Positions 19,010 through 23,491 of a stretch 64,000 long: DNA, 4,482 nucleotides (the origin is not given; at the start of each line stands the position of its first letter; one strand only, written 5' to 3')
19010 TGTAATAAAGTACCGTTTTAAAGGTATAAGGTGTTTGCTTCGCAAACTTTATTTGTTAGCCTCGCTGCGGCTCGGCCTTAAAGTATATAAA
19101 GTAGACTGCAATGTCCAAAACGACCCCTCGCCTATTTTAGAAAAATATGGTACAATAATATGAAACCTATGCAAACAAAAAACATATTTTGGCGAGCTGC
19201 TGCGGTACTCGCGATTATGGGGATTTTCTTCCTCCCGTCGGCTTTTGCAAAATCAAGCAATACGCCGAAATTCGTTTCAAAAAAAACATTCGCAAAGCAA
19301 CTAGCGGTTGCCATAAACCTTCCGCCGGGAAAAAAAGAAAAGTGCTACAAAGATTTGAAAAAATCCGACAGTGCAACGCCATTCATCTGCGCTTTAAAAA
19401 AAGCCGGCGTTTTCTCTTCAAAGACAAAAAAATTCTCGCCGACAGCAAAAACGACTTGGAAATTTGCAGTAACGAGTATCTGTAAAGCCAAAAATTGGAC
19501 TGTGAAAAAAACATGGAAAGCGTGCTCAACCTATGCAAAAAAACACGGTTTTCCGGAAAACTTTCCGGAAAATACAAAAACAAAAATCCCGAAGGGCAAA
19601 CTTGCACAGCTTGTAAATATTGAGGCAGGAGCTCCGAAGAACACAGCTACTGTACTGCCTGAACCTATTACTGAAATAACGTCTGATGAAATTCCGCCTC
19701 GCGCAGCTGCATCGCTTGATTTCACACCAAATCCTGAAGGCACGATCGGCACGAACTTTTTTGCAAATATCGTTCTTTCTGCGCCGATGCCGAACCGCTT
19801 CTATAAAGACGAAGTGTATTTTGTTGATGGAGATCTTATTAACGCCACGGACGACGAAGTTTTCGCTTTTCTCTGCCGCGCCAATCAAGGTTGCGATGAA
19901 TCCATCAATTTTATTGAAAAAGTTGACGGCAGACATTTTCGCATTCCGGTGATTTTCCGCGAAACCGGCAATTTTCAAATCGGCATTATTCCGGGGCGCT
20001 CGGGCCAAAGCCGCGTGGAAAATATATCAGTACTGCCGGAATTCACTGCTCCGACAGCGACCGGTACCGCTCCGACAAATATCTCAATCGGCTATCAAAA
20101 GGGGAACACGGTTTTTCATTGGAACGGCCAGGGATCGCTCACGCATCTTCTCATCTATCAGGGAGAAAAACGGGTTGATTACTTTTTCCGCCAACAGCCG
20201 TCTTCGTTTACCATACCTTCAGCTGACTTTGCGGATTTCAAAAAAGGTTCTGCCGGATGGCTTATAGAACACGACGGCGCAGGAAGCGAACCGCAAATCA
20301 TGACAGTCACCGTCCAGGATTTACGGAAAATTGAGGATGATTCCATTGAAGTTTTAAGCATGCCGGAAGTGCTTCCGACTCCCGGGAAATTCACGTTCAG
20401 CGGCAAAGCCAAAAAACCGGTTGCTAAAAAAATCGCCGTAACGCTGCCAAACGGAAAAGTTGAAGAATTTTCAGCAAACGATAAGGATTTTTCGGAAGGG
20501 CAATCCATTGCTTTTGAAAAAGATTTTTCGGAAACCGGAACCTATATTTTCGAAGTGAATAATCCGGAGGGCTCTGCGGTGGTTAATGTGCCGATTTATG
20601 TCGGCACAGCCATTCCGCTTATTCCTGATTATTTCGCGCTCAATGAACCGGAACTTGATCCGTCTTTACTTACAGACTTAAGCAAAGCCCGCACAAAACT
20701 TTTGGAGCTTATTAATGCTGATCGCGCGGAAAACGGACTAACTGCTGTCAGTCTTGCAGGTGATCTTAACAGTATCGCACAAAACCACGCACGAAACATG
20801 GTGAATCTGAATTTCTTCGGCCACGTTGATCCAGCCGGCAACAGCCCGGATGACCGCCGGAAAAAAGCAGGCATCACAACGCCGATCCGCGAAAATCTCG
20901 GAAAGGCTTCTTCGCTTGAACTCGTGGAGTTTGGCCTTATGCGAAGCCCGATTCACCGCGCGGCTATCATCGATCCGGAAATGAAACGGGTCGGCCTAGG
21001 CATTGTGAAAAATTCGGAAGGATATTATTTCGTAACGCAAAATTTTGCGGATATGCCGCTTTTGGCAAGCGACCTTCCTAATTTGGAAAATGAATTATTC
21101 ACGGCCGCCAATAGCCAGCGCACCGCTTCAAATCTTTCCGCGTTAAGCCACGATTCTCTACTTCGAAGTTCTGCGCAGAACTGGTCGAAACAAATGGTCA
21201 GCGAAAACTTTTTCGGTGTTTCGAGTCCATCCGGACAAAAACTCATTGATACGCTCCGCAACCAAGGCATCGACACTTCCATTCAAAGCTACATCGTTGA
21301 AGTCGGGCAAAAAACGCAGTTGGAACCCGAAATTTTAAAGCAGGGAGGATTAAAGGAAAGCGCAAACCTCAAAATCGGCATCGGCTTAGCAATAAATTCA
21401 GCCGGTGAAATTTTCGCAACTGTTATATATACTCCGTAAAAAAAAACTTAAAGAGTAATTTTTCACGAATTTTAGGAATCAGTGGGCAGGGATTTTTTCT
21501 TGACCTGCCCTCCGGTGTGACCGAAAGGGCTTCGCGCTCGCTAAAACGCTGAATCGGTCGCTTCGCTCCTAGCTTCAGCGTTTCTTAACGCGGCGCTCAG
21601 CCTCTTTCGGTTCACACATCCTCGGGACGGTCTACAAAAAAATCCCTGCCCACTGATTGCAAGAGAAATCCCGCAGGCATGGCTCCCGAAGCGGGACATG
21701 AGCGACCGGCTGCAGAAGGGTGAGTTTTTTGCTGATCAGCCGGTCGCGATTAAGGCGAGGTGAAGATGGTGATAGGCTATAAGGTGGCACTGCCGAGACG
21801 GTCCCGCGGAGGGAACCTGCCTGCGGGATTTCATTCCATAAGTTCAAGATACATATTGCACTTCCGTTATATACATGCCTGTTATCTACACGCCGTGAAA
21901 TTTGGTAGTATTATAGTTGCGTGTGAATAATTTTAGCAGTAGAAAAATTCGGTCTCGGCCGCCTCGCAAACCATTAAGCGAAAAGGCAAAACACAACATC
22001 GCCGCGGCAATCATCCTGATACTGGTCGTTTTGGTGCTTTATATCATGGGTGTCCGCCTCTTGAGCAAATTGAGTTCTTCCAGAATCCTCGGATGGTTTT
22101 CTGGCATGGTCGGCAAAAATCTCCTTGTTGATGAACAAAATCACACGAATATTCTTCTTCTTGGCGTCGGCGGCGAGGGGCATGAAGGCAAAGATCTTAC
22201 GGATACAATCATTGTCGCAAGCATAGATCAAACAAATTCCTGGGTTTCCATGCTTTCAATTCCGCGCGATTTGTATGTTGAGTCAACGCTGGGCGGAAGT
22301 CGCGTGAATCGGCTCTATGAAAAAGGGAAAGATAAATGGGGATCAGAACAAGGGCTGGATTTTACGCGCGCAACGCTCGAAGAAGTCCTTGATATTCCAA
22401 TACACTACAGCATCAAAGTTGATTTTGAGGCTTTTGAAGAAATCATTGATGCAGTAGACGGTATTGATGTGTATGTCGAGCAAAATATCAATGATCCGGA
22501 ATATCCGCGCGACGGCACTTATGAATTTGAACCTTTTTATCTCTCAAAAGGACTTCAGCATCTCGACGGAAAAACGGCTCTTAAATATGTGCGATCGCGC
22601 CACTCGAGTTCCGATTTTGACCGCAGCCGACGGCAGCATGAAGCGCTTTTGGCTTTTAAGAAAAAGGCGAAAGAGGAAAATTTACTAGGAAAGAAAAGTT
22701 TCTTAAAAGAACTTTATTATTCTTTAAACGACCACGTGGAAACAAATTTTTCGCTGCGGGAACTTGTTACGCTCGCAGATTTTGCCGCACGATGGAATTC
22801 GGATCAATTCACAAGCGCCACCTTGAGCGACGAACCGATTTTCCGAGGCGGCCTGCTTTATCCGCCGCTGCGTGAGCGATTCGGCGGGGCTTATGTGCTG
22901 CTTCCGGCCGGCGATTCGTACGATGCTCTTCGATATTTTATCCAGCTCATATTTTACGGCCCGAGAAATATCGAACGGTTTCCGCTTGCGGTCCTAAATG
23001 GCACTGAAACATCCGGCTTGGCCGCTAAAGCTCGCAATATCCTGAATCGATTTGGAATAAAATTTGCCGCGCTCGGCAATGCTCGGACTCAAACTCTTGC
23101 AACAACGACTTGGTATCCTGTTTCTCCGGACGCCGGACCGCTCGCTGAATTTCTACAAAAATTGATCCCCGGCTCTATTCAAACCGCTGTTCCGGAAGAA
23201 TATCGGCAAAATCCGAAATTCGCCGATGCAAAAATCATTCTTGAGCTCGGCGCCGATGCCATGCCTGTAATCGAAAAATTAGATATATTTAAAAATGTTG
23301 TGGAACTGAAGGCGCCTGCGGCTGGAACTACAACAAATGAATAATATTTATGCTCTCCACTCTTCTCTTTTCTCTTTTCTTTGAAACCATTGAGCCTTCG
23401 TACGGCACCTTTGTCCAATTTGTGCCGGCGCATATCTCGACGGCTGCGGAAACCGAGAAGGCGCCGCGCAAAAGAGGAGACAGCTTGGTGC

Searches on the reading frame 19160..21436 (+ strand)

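Call 61: search_protein_families(library=pfam, proteins=[window:19160-21436:+], max_evalue=0.00001)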
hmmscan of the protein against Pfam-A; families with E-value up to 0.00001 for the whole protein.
window:19160-21436:+ (759 aa): 1 family
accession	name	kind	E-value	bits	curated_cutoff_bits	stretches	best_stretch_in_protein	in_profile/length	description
PF00188.32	CAP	-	2.6e-21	77.1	21.1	1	515-629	1-117/117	Cysteine-rich secretory protein family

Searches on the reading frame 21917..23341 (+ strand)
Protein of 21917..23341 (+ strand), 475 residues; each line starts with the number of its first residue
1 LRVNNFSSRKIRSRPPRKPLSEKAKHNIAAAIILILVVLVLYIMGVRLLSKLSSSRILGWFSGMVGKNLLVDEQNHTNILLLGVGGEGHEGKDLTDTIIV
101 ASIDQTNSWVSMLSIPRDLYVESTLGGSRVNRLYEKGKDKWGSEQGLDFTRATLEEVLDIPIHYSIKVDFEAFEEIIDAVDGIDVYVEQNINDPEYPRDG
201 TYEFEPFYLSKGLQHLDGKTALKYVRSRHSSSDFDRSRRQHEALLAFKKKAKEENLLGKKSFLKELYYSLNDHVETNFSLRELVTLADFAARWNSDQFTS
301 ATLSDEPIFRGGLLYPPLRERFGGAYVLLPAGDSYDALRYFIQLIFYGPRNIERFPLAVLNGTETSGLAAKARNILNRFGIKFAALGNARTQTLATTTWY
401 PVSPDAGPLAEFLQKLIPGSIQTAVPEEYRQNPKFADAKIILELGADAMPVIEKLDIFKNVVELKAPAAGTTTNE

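Call 61: search_protein_families(library=pfam, proteins=[window:21917-23341:+], max_evalue=0.00001)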
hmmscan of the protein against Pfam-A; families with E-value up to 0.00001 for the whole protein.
window:21917-23341:+ (475 aa): 2 families
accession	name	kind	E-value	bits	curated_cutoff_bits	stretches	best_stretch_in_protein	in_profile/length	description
PF03816.19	LytR_cpsA_psr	-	7.4e-34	117.5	24.6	1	95-252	2-149/150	LytR_cpsA_psr family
PF13399.11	LytR_C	-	2.6e-07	31.9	22.2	1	356-422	3-67/86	LytR cell envelope-related transcriptional attenuator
